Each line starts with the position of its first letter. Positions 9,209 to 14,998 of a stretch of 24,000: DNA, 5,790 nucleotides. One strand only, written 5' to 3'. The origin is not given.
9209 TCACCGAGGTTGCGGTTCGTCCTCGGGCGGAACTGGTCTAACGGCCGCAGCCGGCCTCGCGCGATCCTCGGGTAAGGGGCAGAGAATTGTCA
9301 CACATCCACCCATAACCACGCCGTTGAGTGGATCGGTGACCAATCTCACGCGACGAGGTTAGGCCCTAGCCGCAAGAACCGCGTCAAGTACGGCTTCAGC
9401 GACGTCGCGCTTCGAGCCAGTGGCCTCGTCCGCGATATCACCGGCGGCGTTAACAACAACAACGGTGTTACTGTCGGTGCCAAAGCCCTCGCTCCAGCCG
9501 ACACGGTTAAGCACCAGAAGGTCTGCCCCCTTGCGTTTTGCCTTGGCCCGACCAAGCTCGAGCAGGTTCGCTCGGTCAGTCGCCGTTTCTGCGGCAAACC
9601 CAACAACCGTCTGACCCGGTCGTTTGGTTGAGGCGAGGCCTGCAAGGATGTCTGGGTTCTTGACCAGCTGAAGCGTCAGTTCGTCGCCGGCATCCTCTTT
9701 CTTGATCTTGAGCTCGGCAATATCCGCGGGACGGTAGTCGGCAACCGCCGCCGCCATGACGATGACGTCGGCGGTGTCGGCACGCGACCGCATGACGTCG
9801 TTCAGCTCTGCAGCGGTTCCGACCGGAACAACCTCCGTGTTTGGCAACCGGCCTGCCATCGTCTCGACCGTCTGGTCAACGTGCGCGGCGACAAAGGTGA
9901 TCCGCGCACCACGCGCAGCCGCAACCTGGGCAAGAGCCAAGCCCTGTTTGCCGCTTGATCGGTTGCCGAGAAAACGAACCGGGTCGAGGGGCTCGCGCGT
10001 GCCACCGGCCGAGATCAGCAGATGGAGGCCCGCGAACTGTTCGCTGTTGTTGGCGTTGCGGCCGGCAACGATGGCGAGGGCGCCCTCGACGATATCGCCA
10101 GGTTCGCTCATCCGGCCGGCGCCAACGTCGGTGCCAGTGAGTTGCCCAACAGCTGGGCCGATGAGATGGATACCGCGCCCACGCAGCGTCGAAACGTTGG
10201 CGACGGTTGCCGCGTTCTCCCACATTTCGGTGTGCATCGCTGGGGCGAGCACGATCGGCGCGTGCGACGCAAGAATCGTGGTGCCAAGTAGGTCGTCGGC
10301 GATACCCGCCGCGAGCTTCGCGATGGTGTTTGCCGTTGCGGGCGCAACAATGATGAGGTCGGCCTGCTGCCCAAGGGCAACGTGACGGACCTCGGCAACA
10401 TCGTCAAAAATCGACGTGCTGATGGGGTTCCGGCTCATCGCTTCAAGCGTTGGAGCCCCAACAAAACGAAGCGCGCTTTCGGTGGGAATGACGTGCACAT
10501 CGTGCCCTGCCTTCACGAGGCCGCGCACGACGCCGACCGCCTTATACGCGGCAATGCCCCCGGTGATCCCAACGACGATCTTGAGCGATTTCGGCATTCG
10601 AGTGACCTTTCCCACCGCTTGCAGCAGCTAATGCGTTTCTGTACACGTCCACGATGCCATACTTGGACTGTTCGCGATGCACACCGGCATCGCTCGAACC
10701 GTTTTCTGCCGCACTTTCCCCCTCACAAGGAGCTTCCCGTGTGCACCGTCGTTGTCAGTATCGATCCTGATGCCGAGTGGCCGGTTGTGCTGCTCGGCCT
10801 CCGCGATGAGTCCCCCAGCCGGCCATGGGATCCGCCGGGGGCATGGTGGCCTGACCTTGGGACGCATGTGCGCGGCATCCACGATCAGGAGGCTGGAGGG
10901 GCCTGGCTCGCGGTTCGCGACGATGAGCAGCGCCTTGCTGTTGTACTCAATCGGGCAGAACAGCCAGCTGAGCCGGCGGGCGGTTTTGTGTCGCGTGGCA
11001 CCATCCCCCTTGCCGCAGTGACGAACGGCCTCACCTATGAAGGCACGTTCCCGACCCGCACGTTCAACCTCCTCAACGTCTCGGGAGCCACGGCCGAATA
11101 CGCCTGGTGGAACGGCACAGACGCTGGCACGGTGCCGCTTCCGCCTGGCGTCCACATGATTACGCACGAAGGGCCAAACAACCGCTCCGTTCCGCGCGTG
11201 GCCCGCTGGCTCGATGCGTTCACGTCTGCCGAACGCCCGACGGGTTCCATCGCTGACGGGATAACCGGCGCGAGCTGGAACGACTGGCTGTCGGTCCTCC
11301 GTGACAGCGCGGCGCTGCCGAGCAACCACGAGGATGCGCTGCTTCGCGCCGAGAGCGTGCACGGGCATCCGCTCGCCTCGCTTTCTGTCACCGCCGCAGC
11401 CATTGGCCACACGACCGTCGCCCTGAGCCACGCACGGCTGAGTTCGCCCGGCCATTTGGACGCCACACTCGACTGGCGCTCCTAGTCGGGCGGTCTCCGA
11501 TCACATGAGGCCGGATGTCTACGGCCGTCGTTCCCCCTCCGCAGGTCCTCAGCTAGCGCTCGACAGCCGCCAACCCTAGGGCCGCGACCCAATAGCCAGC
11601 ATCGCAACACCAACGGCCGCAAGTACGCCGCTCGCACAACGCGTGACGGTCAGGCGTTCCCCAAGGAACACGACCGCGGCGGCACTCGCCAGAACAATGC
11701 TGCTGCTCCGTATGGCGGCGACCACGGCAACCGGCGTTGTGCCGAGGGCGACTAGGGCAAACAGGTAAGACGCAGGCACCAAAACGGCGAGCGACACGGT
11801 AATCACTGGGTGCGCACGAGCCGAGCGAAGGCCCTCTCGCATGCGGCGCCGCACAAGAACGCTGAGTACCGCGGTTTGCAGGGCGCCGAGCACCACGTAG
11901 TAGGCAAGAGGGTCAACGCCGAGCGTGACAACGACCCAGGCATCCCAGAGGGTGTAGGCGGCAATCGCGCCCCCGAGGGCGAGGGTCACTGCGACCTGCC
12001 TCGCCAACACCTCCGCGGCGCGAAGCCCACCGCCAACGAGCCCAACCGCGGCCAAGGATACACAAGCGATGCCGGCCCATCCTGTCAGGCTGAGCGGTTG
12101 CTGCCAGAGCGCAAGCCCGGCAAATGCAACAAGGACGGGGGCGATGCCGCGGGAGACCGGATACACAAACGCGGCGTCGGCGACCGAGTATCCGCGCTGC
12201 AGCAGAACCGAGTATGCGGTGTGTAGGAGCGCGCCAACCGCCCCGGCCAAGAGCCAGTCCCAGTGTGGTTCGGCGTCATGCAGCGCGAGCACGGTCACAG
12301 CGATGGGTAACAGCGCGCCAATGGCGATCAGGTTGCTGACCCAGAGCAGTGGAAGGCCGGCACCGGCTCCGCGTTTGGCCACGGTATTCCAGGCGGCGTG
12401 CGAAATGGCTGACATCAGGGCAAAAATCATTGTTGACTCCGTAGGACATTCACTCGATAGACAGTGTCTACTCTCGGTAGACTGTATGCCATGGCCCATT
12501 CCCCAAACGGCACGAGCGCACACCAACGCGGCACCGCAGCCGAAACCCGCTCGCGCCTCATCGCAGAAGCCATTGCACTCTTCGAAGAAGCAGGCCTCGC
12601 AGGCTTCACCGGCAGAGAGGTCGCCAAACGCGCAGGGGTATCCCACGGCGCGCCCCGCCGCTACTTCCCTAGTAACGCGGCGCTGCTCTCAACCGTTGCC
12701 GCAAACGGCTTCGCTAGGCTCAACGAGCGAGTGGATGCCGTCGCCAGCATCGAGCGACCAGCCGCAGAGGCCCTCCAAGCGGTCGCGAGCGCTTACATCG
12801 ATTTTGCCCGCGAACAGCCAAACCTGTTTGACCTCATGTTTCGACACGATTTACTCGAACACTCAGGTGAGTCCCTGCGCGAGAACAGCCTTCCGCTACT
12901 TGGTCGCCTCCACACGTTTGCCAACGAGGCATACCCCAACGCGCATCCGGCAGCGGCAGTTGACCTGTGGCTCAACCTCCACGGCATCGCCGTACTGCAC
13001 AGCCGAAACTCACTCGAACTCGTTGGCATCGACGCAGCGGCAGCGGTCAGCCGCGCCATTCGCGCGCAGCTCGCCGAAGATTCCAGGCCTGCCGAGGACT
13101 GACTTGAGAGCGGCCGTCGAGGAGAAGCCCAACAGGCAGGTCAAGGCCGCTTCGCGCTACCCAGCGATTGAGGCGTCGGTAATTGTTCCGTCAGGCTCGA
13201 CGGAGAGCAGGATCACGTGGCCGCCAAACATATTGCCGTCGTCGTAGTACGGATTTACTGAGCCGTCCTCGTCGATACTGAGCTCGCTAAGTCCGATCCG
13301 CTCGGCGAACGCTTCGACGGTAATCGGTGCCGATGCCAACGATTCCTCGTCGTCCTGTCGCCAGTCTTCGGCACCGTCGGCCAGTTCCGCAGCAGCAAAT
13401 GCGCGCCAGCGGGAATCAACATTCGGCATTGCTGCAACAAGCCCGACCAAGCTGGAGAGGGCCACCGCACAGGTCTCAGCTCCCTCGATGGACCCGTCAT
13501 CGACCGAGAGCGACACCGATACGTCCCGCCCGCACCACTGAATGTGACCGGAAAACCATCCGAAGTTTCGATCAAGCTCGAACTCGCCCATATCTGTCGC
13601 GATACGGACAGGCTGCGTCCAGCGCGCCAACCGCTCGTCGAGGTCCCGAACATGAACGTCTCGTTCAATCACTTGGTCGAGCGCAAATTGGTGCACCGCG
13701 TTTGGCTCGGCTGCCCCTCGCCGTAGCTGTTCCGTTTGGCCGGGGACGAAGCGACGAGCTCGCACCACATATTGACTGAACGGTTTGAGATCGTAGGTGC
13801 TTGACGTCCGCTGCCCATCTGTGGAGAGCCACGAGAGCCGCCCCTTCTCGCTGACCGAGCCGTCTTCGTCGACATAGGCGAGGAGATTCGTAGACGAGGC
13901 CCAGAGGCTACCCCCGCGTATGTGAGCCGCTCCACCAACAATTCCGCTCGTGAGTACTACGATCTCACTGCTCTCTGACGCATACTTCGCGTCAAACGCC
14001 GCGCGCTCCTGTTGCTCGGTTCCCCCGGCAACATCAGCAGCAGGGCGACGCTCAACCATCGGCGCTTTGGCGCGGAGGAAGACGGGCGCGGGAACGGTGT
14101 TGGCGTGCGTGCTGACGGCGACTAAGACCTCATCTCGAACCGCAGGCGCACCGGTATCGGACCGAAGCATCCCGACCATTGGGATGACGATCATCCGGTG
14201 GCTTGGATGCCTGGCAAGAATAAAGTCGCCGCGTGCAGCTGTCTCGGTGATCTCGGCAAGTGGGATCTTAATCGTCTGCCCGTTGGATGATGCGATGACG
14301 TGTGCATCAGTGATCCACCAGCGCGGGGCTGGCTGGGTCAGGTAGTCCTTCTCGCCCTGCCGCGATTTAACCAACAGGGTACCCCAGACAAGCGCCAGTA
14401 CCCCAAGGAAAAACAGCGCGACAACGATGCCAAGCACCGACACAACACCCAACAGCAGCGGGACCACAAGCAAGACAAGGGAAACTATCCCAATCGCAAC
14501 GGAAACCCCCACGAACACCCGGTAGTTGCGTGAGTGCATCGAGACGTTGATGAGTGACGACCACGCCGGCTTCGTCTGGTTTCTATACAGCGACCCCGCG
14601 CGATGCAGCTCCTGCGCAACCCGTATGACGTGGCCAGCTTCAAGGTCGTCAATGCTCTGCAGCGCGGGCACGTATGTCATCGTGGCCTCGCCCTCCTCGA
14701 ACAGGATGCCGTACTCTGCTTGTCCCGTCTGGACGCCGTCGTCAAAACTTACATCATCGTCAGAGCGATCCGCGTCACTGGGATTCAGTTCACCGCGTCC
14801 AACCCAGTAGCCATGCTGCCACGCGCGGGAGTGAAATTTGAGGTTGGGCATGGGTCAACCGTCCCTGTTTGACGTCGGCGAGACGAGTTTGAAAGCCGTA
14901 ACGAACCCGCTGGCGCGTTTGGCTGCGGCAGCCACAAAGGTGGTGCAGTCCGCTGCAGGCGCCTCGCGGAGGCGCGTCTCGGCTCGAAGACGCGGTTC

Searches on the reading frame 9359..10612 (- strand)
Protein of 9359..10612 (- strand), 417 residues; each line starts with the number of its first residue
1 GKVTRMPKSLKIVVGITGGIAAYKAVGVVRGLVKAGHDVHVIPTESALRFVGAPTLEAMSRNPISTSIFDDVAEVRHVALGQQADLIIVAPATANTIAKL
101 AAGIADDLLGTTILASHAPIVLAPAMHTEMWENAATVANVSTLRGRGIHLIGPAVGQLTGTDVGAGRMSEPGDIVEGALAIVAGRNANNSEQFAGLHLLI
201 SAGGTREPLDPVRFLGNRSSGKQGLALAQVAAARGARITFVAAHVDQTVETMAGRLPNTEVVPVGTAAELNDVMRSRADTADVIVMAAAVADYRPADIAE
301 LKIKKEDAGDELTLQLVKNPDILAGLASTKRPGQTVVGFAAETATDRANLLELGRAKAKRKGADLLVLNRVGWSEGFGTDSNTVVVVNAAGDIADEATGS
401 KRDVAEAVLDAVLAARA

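Call 64: search_protein_families(library=pfam, proteins=[window:9359-10612:-], max_evalue=0.00001)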
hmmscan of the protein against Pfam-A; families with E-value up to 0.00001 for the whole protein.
window:9359-10612:- (417 aa): 2 families
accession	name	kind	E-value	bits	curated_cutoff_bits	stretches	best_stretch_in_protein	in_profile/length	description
PF04127.22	DFP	-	1.7e-61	207.7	22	1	194-386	2-185/186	DNA/pantothenate metabolism flavoprotein C-terminal domain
PF02441.25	Flavoprotein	-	2e-32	112.5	22.7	1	11-179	2-159/162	Flavoprotein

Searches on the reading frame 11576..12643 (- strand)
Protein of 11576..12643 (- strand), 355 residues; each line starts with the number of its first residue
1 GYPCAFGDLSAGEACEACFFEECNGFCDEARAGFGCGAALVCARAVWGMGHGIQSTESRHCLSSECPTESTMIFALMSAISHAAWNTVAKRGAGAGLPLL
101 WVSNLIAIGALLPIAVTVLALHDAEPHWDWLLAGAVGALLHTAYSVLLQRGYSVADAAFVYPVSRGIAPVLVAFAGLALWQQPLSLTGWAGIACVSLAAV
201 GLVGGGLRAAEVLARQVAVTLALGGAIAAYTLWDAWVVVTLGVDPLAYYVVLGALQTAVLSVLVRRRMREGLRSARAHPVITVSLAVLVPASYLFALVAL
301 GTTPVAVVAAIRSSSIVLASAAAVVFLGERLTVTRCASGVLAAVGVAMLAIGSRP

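Call 64: search_protein_families(library=pfam, proteins=[window:11576-12643:-], max_evalue=0.00001)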
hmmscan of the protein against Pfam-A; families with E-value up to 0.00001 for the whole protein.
window:11576-12643:- (355 aa): 1 family
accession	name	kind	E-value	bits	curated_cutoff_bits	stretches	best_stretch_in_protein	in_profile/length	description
PF00892.27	EamA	-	1.7e-12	48.2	28.2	1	71-202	3-133/135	EamA-like transporter family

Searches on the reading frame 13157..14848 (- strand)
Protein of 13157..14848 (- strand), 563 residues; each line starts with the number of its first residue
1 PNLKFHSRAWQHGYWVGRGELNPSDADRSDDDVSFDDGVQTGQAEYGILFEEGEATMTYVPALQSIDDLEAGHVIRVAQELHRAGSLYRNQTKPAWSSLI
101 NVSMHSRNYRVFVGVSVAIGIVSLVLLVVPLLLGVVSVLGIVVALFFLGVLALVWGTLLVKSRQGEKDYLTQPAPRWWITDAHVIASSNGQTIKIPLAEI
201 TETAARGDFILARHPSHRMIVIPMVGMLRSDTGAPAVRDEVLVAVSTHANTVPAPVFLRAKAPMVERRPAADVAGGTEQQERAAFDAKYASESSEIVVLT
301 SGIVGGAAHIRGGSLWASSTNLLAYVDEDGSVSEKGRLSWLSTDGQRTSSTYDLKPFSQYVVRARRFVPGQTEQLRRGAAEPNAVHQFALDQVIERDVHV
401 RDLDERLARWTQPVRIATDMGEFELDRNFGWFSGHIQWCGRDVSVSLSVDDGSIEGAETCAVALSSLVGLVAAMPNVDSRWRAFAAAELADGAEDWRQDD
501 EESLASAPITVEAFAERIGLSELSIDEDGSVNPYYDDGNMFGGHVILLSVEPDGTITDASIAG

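Call 64: search_protein_families(library=pfam, proteins=[window:13157-14848:-], max_evalue=0.00001)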
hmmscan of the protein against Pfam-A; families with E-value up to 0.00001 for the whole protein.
window:13157-14848:- (563 aa): 2 families
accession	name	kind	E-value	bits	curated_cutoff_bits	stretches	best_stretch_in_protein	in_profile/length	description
PF10020.14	DUF2262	-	8.5e-36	124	29.8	1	419-561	3-142/142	Uncharacterized protein conserved in bacteria (DUF2262)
PF22886.1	DUF7021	-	3.8e-26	91.8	27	1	281-410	1-123/123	Domain of unknown function (DUF7021)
